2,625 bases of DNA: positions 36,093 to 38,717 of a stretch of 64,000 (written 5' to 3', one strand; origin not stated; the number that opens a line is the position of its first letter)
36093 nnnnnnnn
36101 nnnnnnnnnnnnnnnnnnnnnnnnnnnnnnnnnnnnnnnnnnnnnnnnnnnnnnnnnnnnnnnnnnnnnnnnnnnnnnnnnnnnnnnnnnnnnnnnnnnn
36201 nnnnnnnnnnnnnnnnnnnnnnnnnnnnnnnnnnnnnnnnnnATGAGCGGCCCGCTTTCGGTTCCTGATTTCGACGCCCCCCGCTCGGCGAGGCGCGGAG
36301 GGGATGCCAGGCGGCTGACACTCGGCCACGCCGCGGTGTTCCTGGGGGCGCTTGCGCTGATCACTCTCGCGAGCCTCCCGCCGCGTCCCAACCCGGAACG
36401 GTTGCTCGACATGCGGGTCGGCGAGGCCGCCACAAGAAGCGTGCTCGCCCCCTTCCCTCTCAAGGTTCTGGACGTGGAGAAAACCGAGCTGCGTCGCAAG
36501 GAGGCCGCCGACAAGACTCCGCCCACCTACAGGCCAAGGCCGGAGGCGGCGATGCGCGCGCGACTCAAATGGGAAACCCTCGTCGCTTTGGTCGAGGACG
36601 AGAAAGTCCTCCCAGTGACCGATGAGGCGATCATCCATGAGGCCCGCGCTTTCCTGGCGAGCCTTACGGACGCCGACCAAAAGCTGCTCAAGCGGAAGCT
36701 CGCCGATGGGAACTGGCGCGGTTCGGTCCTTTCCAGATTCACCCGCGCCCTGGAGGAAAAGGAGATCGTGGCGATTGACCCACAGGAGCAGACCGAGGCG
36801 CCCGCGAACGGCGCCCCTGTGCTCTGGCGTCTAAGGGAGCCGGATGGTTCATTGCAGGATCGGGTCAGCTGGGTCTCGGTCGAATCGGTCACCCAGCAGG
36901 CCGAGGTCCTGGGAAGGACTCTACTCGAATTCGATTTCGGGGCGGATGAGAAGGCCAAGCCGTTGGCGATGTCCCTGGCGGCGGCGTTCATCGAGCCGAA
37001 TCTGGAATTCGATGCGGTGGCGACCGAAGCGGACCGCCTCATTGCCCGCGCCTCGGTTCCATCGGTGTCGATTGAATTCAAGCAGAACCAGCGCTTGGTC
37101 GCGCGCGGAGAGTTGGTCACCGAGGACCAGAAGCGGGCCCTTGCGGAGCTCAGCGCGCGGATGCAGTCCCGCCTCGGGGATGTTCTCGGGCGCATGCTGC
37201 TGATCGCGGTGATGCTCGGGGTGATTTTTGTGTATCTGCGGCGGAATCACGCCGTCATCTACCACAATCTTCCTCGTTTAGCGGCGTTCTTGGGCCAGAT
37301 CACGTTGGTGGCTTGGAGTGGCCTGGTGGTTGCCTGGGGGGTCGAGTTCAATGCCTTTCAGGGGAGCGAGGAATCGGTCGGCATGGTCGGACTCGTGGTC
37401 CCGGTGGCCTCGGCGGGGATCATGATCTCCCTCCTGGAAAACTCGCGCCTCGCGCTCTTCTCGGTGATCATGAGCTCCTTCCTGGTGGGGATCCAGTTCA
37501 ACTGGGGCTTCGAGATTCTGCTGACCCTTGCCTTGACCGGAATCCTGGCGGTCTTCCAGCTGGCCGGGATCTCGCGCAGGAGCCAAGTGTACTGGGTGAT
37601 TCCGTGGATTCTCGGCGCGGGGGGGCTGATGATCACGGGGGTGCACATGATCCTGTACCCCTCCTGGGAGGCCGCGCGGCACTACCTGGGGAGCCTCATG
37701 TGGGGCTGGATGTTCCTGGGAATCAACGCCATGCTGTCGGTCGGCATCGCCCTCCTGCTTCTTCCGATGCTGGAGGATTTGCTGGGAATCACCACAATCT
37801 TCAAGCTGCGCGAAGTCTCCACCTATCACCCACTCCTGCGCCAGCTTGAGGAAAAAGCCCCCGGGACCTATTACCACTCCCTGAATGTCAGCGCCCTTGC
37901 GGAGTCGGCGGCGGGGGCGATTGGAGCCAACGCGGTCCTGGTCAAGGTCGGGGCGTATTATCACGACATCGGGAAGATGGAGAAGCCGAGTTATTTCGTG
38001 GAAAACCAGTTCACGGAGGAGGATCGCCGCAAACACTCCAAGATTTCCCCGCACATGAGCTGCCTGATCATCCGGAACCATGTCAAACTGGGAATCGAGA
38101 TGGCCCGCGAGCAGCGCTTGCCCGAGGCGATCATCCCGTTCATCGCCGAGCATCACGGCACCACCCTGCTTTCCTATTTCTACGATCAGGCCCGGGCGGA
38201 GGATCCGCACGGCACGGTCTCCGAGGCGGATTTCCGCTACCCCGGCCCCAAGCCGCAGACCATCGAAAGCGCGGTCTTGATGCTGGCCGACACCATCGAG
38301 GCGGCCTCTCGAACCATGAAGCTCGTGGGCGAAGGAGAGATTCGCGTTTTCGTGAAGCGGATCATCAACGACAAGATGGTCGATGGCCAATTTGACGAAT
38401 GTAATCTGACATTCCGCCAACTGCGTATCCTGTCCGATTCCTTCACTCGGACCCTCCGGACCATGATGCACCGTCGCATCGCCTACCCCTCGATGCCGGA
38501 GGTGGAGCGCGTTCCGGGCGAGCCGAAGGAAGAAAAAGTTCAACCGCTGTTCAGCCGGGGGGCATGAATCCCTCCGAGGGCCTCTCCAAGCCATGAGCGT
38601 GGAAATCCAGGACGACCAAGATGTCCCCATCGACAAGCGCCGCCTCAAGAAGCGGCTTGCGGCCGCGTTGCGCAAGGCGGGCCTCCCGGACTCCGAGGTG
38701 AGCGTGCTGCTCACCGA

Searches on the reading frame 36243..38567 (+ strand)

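Call 38: search_protein_families(library=pfam, proteins=[window:36243-38567:+], max_evalue=0.001)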
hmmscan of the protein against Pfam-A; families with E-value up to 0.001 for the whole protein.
window:36243-38567:+ (774 aa): 3 families
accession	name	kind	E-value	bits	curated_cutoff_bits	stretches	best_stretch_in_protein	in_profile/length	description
PF07697.16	7TMR-HDED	-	5.2e-26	92.5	27.6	1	58-303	1-220/224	7TM-HD extracellular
PF07698.17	7TM-7TMR_HD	-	2.6e-20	73.6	29.4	1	314-518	4-190/190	7TM receptor with intracellular HD hydrolase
PF01966.28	HD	-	1.7e-16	61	22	1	542-687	1-115/116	HD domain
